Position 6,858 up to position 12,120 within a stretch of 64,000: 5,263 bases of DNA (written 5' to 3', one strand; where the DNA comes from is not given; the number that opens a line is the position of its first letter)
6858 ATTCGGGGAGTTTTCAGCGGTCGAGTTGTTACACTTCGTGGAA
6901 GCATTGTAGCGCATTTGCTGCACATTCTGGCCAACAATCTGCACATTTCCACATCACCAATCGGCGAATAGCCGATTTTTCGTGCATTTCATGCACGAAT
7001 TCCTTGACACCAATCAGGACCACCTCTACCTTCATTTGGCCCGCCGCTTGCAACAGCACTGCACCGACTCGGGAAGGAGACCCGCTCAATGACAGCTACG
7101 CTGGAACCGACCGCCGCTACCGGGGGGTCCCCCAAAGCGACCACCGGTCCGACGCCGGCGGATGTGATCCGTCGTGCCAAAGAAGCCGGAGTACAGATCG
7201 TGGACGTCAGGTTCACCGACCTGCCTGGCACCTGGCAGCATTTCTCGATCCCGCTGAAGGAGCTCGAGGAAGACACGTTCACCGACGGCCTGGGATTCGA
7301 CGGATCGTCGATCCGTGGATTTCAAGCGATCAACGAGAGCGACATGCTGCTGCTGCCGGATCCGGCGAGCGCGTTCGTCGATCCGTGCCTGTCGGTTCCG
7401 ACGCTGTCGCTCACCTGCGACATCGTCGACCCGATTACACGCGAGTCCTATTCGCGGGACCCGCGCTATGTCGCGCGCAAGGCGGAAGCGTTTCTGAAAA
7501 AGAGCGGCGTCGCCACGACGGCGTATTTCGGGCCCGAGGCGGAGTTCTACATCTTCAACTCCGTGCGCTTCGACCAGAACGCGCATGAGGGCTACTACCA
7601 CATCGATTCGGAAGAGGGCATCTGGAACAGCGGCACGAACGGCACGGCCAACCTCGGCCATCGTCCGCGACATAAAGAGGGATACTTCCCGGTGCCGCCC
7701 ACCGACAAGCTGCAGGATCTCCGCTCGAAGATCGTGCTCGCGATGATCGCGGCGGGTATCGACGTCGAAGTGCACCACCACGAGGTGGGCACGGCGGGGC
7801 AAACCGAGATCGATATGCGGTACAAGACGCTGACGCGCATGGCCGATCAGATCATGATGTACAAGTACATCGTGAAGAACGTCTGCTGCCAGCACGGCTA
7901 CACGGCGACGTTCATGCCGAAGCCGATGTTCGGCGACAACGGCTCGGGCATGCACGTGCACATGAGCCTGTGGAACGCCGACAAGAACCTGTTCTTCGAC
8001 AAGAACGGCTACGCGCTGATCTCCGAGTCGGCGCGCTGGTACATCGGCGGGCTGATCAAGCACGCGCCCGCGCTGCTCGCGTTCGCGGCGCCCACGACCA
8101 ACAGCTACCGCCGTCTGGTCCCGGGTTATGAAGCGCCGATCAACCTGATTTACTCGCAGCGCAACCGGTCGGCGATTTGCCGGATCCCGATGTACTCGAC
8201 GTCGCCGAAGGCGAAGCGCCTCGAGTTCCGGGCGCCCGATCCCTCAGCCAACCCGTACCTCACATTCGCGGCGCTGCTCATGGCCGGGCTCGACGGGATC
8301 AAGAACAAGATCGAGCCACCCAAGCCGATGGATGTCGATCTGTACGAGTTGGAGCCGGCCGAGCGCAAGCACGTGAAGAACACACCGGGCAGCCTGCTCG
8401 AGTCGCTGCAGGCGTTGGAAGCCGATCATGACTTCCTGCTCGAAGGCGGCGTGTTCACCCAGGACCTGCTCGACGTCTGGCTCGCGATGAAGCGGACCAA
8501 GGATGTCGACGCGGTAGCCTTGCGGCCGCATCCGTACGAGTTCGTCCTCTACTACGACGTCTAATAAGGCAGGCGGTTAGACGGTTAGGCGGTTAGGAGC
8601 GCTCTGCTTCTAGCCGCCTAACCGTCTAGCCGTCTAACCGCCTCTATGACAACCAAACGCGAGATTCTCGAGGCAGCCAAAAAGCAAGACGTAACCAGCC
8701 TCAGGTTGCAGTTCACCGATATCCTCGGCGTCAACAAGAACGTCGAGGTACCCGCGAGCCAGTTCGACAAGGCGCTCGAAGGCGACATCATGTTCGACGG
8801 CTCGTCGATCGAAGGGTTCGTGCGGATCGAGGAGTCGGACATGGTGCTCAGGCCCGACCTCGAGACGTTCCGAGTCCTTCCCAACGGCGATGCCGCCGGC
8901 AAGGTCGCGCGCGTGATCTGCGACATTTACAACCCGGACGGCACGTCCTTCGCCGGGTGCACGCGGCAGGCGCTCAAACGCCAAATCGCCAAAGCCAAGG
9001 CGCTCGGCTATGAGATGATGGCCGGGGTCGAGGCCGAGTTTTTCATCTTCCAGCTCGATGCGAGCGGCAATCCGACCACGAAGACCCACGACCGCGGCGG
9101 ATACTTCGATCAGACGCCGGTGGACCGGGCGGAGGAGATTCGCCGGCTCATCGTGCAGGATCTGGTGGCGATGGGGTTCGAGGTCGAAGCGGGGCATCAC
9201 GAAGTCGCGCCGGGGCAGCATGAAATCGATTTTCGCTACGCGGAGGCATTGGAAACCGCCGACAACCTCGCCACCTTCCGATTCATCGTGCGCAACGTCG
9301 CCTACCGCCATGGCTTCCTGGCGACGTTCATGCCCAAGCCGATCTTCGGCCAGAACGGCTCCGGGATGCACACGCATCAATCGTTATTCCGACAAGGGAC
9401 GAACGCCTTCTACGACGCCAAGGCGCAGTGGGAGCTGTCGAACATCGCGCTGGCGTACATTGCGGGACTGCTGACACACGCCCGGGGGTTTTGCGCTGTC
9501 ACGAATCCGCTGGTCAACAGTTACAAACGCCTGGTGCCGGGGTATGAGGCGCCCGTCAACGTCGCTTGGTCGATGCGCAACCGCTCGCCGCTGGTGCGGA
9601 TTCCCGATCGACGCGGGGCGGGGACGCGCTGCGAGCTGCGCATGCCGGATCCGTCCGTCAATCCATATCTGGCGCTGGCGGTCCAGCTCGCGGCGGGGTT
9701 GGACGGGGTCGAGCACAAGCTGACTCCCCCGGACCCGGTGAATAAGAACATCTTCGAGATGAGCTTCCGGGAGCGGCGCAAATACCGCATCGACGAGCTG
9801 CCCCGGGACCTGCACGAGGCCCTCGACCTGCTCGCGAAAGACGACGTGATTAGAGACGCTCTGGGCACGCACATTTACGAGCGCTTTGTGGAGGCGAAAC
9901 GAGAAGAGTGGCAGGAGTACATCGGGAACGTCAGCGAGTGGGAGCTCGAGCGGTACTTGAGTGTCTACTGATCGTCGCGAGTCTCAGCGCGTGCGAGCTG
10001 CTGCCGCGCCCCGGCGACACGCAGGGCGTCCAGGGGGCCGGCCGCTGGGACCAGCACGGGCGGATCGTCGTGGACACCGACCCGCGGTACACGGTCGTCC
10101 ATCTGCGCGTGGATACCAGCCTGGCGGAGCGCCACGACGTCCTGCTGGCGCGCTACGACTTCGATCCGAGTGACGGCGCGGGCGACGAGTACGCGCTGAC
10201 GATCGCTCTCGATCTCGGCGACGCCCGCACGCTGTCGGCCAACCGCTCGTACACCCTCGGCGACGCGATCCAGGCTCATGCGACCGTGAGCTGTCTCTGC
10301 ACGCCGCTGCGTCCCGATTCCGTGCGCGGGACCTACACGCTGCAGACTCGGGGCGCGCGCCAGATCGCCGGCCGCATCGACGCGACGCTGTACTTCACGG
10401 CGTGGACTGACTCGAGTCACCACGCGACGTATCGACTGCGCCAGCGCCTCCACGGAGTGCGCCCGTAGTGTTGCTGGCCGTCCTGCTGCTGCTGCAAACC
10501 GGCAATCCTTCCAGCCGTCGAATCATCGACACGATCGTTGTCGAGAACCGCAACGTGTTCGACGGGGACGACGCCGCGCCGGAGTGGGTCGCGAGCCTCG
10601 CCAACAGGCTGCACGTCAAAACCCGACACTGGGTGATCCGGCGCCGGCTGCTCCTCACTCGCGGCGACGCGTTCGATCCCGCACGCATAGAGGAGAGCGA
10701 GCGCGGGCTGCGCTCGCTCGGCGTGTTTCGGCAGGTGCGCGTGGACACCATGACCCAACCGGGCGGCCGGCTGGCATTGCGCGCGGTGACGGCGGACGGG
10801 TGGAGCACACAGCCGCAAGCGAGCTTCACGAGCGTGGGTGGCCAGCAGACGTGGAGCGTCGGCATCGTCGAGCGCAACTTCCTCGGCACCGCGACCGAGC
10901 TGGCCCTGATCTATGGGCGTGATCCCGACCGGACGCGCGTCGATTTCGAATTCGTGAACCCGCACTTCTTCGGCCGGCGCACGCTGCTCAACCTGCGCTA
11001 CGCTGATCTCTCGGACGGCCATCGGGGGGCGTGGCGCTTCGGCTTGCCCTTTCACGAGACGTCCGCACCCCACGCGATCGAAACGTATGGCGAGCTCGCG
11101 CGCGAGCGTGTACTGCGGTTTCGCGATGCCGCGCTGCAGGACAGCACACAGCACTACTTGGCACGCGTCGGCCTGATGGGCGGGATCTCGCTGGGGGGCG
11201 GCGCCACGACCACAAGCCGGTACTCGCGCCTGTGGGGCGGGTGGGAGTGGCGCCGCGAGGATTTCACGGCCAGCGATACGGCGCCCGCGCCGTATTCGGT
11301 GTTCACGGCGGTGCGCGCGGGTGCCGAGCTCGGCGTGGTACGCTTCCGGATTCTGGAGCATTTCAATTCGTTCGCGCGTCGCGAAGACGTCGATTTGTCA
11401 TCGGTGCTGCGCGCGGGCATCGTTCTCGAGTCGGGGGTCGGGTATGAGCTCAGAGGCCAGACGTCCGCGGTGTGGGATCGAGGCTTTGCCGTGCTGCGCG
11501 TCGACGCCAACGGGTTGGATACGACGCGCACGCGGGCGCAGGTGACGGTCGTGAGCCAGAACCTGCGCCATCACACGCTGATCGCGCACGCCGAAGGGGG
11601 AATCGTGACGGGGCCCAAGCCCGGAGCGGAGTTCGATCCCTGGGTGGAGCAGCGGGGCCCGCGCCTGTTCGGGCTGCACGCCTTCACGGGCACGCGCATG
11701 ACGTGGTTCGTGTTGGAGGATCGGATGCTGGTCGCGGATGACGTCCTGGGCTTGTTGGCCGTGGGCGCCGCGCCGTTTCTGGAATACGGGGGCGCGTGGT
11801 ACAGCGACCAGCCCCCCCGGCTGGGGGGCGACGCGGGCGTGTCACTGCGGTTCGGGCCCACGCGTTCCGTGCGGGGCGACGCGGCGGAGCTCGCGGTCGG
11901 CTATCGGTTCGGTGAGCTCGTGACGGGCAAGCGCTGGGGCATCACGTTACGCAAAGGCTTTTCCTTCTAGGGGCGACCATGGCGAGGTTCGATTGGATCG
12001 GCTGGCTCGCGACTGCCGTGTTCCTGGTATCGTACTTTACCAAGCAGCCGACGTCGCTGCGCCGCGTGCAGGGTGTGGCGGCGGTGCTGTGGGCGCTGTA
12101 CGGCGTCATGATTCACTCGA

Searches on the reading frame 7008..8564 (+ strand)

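Call 12: search_protein_families(library=pfam, proteins=[window:7008-8564:+], max_evalue=0.001)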
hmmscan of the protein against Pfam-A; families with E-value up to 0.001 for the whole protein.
window:7008-8564:+ (518 aa): 2 families
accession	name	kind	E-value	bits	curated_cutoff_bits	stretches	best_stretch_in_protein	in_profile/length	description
PF00120.29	Gln-synt_C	-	2.7e-134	448.1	24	1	150-515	2-344/344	Glutamine synthetase, catalytic domain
PF03951.24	Gln-synt_N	-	7.9e-31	106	33.4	1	62-142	2-82/82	Glutamine synthetase, beta-Grasp domain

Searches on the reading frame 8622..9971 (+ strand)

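Call 12: search_protein_families(library=pfam, proteins=[window:8622-9971:+], max_evalue=0.001)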
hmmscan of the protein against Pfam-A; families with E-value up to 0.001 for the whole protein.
window:8622-9971:+ (449 aa): 2 families
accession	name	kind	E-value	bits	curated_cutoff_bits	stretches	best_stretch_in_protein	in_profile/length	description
PF00120.29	Gln-synt_C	-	5.1e-134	447.1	24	1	112-445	2-344/344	Glutamine synthetase, catalytic domain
PF03951.24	Gln-synt_N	-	1.7e-29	101.7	33.4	1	24-105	2-82/82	Glutamine synthetase, beta-Grasp domain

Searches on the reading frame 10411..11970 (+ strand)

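Call 12: search_protein_families(library=pfam, proteins=[window:10411-11970:+], max_evalue=0.001)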
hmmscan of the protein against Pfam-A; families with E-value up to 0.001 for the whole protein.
window:10411-11970:+ (519 aa): 0 families

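Call 56: search_protein_families(library=pfam, proteins=[window:10411-11970:+], max_evalue=0.05)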
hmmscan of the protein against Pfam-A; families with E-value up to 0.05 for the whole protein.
window:10411-11970:+ (519 aa): 1 family
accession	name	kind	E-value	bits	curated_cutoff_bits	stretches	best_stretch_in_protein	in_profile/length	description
PF07244.20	POTRA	-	0.002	19.2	21.3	1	71-113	14-63/79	Surface antigen variable number repeat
